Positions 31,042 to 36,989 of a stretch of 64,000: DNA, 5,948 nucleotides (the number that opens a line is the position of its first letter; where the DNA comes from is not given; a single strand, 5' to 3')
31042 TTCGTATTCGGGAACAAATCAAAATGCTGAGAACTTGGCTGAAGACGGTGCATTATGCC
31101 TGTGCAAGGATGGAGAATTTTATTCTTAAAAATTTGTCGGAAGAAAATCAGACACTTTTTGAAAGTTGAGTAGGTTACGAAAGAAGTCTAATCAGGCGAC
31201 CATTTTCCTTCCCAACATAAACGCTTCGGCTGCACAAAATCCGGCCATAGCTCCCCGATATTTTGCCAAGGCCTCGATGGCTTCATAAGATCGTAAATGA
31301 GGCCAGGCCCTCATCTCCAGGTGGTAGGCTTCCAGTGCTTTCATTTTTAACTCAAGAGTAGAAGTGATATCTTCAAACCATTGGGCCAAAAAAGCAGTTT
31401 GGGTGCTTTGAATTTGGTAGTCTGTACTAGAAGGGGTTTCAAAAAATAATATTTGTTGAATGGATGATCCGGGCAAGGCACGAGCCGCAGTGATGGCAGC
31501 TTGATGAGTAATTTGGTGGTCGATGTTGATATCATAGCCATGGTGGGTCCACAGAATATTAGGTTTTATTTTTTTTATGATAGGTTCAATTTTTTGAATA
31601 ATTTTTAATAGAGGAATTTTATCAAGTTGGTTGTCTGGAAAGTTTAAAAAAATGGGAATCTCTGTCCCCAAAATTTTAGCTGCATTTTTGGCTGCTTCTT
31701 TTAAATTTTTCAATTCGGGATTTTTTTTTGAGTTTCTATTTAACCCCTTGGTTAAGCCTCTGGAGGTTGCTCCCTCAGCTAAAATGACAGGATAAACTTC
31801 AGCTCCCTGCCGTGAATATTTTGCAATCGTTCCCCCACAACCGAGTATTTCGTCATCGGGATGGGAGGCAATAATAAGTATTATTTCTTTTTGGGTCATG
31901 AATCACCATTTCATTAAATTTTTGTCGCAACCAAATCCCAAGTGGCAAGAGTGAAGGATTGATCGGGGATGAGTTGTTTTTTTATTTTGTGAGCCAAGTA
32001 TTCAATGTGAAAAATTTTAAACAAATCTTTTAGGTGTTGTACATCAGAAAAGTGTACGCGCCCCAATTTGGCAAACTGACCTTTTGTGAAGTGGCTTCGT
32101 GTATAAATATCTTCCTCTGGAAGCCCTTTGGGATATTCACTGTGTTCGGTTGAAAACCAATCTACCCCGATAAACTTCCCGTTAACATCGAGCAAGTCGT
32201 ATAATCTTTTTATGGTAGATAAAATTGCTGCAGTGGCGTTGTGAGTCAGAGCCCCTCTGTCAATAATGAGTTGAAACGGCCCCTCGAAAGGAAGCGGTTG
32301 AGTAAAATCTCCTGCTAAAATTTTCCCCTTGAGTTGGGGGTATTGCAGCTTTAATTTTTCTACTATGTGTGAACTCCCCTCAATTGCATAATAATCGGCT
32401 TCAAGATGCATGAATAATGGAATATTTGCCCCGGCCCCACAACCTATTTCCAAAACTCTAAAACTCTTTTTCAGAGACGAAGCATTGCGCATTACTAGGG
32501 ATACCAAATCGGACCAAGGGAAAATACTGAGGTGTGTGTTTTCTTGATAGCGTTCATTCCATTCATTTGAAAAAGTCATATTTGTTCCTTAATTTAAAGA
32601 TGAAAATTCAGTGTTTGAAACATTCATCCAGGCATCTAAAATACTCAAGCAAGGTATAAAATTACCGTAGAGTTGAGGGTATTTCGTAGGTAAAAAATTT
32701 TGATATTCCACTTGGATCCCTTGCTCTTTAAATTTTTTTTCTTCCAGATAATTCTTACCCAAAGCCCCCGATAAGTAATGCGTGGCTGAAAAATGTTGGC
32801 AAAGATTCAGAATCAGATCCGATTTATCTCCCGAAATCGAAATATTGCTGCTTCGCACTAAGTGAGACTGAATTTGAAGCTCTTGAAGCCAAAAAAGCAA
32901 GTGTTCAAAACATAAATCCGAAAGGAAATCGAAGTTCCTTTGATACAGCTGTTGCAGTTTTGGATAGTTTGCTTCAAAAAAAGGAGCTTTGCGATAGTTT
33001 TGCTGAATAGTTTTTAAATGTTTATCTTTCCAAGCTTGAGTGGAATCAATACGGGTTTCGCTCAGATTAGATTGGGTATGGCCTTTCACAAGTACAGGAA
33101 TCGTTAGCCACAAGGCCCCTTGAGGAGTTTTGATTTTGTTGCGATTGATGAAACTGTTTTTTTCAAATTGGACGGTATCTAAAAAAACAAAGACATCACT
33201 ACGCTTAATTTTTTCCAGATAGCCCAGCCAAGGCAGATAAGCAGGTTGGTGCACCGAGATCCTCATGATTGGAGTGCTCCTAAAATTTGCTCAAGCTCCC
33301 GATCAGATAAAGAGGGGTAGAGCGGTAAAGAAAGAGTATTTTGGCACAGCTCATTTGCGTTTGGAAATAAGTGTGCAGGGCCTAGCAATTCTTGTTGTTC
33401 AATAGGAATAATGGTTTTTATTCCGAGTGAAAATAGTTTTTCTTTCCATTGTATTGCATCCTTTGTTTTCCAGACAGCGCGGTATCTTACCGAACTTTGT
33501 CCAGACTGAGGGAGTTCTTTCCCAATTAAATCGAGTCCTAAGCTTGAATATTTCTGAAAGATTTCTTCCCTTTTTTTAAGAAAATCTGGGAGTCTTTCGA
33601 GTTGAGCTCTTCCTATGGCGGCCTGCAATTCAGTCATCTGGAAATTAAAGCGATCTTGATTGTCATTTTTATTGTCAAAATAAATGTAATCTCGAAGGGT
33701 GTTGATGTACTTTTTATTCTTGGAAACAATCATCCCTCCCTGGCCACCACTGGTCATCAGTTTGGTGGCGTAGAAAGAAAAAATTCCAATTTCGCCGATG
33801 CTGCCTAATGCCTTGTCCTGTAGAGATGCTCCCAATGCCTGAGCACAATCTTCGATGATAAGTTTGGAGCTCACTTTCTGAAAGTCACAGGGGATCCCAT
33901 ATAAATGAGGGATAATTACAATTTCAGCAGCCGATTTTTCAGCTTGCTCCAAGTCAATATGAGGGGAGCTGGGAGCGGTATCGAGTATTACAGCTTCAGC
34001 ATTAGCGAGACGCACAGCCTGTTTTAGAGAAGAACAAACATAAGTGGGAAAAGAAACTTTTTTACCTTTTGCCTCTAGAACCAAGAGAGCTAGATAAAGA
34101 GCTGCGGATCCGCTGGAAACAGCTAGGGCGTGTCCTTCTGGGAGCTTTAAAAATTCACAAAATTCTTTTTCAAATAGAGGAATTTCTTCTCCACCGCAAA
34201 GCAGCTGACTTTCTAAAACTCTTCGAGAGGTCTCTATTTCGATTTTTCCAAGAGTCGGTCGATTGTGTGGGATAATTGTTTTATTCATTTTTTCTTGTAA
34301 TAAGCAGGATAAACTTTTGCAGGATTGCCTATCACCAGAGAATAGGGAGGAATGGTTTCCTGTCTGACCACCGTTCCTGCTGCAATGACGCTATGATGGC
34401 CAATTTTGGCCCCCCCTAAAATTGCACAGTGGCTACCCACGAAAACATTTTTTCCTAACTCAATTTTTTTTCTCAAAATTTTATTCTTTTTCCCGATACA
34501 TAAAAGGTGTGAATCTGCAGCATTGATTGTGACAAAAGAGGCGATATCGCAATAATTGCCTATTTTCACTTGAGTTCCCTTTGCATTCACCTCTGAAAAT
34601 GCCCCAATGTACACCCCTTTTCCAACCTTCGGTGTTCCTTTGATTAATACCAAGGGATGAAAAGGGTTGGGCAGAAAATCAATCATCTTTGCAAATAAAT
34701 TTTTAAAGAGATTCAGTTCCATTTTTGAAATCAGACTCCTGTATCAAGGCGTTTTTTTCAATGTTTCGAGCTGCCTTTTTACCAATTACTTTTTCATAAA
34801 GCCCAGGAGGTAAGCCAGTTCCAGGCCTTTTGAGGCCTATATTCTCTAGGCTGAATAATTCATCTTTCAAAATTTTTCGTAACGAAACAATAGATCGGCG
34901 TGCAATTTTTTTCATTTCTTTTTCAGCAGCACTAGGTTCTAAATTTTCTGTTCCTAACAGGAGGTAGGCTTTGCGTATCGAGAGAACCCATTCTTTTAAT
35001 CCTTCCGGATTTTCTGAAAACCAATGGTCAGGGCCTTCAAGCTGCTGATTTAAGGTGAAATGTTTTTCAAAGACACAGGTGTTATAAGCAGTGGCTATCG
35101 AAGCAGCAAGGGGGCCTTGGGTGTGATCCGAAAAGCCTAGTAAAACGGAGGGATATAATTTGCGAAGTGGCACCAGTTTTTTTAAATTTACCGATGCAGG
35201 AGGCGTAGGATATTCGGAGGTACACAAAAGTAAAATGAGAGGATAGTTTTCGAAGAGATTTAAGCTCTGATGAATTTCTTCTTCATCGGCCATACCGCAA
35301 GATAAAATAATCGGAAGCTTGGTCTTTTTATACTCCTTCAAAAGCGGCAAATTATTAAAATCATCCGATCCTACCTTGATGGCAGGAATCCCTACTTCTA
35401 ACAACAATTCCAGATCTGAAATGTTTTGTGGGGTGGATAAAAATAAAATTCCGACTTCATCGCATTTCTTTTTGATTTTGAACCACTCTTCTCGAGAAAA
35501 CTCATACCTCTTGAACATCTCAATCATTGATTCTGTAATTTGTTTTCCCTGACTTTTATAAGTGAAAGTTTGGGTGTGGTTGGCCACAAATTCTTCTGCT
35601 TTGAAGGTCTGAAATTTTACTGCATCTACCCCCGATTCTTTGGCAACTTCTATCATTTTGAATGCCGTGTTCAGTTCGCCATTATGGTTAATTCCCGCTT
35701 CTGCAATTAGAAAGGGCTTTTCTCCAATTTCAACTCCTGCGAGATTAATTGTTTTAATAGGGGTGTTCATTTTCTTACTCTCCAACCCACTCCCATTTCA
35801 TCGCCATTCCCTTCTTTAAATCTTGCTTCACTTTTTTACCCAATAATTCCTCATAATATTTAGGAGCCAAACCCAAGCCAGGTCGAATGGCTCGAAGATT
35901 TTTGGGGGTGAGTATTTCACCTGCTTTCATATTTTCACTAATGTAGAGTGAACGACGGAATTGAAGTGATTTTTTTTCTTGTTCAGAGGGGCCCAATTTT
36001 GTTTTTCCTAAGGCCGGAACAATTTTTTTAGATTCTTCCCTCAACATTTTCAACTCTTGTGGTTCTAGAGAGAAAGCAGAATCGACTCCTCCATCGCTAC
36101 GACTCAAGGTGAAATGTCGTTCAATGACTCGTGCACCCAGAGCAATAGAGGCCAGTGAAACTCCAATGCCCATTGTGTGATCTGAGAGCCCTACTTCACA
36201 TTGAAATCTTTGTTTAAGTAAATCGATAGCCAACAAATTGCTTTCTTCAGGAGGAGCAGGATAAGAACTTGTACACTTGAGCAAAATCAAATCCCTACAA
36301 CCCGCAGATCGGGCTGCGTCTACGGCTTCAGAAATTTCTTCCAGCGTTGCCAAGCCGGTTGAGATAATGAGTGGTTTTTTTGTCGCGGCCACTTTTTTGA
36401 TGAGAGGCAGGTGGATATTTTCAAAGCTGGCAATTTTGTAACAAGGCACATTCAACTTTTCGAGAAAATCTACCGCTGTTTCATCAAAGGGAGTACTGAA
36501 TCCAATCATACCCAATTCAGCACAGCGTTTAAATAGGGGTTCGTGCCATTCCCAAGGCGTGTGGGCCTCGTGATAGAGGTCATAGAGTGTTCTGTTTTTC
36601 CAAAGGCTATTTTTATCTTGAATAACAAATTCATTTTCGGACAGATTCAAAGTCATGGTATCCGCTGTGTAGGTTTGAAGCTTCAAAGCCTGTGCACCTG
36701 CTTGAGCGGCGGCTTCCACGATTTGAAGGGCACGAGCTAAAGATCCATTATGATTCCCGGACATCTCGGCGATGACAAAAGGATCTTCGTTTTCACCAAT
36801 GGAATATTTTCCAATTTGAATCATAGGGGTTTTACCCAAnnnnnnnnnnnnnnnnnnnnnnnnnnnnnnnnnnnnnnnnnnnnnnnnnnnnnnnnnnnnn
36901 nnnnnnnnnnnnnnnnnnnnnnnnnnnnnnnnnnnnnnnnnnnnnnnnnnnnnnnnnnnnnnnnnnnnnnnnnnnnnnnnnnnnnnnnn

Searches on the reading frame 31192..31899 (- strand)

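Call 10: search_protein_families(library=ncbifam, proteins=[window:31192-31899:-])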
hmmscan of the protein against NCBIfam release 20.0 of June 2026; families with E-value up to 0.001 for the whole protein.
window:31192-31899:- (235 aa): 5 families
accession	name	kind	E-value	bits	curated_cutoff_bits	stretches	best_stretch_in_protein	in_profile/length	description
TIGR04000.1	thiol_BshB2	equivalog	4.5e-17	62.4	195.25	1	7-194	3-183/217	bacillithiol biosynthesis deacetylase BshB2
TIGR04001.1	thiol_BshB1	equivalog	7.7e-17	61.8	182.5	1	7-228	4-219/226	bacillithiol biosynthesis deacetylase BshB1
TIGR03446.1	mycothiol_Mca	equivalog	5.5e-07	29.4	277.15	1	8-92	4-87/283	mycothiol conjugate amidase Mca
TIGR03445.1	mycothiol_MshB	equivalog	2.2e-06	27.8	224.35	1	8-39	1-32/284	N-acetyl-1-D-myo-inositol-2-amino-2-deoxy-alpha-D-glucopyranoside deacetylase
NF002557.0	PRK02122.1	subfamily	0.00054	18.2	384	1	4-38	370-404/653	glucosamine-6-phosphate deaminase-like protein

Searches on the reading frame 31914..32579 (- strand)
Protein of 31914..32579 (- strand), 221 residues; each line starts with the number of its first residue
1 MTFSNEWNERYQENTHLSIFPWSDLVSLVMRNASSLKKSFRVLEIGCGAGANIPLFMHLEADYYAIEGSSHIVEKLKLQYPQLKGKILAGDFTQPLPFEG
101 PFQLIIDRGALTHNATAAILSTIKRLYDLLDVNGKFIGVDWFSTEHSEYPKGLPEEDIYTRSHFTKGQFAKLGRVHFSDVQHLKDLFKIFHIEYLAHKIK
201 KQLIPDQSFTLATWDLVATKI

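Call 10: search_protein_families(library=ncbifam, proteins=[window:31914-32579:-])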
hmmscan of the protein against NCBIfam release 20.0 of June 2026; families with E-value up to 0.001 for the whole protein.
window:31914-32579:- (221 aa): 1 family
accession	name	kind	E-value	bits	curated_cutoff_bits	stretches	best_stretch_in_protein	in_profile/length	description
NF001453.0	PRK00312.1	equivalog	2e-05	24.3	188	1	29-135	71-172/217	protein-L-isoaspartate(D-aspartate) O-methyltransferase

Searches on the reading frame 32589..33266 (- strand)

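Call 10: search_protein_families(library=ncbifam, proteins=[window:32589-33266:-])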
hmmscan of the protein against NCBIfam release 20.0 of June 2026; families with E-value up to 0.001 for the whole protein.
window:32589-33266:- (225 aa): 0 families

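Call 36: search_protein_families(library=pfam, proteins=[window:32589-33266:-], max_evalue=0.00001)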
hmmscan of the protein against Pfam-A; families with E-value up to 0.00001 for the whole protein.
window:32589-33266:- (225 aa): 1 family
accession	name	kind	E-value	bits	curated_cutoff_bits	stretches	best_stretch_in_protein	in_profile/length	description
PF08889.16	WbqC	-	7.6e-76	255.2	21.3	1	7-220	1-215/218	WbqC-like protein family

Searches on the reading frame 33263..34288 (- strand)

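Call 10: search_protein_families(library=ncbifam, proteins=[window:33263-34288:-])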
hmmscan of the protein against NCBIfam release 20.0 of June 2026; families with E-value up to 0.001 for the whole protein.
window:33263-34288:- (341 aa): 7 families
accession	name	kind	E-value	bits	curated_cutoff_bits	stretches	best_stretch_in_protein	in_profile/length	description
TIGR03588.1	PseC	equivalog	1.1e-38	133.1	423.5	1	6-340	2-377/380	UDP-4-amino-4,6-dideoxy-N-acetyl-beta-L-altrosamine transaminase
TIGR04181.1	NHT_00031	hypoth_equivalog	6.2e-34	117.4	420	1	7-250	2-275/359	LegC family aminotransferase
NF008687.0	PRK11706.1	equivalog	5.1e-29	101.2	375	1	6-249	2-265/375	dTDP-4-amino-4,6-dideoxygalactose transaminase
NF008658.2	PRK11658.1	equivalog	3.9e-28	98.2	631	1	4-249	3-269/379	UDP-4-amino-4-deoxy-L-arabinose aminotransferase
NF011936.0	PRK15407.1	equivalog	5.6e-24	84.6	423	2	30-201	61-250/440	lipopolysaccharide biosynthesis protein RfbH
TIGR02379.1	ECA_wecE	subfamily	8.5e-22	77.4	434.85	1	5-197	1-202/376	dTDP-4-amino-4,6-dideoxy-D-glucose transaminase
TIGR04427.1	PLP_DesI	equivalog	4.4e-18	65.6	650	1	52-257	68-283/390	dTDP-4-dehydro-6-deoxyglucose aminotransferase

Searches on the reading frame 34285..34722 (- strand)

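Call 10: search_protein_families(library=ncbifam, proteins=[window:34285-34722:-])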
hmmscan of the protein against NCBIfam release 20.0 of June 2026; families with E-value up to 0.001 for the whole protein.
window:34285-34722:- (145 aa): 43 families (the best 25 are shown)
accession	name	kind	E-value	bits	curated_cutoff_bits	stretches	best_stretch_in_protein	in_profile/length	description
TIGR03570.1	NeuD_NnaD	subfamily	4.5e-14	52.5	160.8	1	9-136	79-202/202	NeuD/PglB/VioB family sugar acetyltransferase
NF041874.1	EPS_EpsC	equivalog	5.6e-13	49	150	1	85-139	112-165/168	serine O-acetyltransferase EpsC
TIGR03308.1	phn_thr-fam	hypoth_equivalog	2.9e-12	46.9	201.65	1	84-140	106-161/204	phosphonate metabolim protein, transferase hexapeptide repeat family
TIGR01852.1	lipid_A_lpxA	equivalog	1.5e-11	44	231.05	2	80-137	131-187/254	acyl-ACP--UDP-N-acetylglucosamine O-acyltransferase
NF058585.1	HptprglPActTf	PfamEq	2.7e-11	43.4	300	1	86-137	106-156/172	heptaprenylglyceryl phosphate O-acetyltransferase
NF007240.0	PRK09677.1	equivalog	5.4e-11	42.3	243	1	80-141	124-184/192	putative lipopolysaccharide biosynthesis O-acetyl transferase WbbJ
NF003657.0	PRK05289.1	equivalog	6.8e-11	41.8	226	2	87-137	143-192/264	acyl-ACP--UDP-N-acetylglucosamine O-acyltransferase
NF007076.0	PRK09527.1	equivalog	1.1e-10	41.3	347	1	41-137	85-181/203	galactoside O-acetyltransferase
NF007499.0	PRK10092.1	equivalog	1.5e-10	41.2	314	1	41-137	83-179/183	maltose O-acetyltransferase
NF000311.1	Vat_ABCDEFH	equivalog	1.7e-10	40.8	300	1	83-138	107-161/201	Vat family streptogramin A O-acetyltransferase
NF000101.1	stregram_VatA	exception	1.8e-10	40.8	450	1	79-137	111-168/219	streptogramin A O-acetyltransferase Vat(A)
NF000097.1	stregram_VatC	exception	6.3e-10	39.3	425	1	86-139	118-170/212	streptogramin A O-acetyltransferase Vat(C)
NF050158.1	CarbAnhydGPos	equivalog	1.9e-09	37.4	250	1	54-138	51-140/172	gamma carbonic anhydrase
TIGR01173.1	glmU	equivalog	4.4e-09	35.7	366.85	1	86-137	391-441/452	bifunctional UDP-N-acetylglucosamine diphosphorylase/glucosamine-1-phosphate N-acetyltransferase GlmU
NF033468.1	stregram_VatI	exception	4.6e-09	36.4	415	1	88-138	114-163/208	streptogramin A O-acetyltransferase Vat(I)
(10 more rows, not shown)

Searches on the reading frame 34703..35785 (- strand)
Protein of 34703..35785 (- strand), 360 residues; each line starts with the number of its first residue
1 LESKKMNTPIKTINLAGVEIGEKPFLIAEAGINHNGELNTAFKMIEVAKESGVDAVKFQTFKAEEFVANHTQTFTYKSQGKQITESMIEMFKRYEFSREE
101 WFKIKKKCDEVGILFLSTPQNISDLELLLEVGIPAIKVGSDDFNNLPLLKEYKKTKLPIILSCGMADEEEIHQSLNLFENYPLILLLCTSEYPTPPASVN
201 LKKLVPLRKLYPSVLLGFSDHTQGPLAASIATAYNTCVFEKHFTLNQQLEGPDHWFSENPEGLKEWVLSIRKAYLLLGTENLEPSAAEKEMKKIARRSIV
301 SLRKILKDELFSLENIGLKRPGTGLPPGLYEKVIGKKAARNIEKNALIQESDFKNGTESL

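Call 10: search_protein_families(library=ncbifam, proteins=[window:34703-35785:-])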
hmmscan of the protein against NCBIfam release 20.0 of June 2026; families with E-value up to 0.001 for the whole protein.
window:34703-35785:- (360 aa): 2 families
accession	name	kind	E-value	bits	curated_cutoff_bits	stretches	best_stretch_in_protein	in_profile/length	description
TIGR03569.1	NeuB_NnaB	equivalog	9.4e-102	340.4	399.65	1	25-348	2-329/329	N-acetylneuraminate synthase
TIGR03586.1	PseI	equivalog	6.1e-72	242.6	340.25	1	23-345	1-324/327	pseudaminic acid synthase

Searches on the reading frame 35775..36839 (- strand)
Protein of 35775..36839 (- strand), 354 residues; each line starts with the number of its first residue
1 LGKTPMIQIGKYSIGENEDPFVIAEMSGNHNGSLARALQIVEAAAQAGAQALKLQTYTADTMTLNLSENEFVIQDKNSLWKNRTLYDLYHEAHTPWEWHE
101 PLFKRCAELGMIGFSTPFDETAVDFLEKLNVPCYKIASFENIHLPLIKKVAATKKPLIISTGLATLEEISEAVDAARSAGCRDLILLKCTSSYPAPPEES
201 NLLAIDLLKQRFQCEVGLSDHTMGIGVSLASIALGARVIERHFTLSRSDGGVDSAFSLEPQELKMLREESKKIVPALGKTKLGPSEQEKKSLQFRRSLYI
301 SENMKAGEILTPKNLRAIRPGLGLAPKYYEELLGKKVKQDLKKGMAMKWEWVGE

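Call 10: search_protein_families(library=ncbifam, proteins=[window:35775-36839:-])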
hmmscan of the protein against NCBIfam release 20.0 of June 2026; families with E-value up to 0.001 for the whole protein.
window:35775-36839:- (354 aa): 2 families
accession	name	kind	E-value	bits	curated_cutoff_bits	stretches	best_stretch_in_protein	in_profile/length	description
TIGR03586.1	PseI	equivalog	4.5e-149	496.1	340.25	1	20-346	2-326/327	pseudaminic acid synthase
TIGR03569.1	NeuB_NnaB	equivalog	9.5e-93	310.8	399.65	1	20-345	1-327/329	N-acetylneuraminate synthase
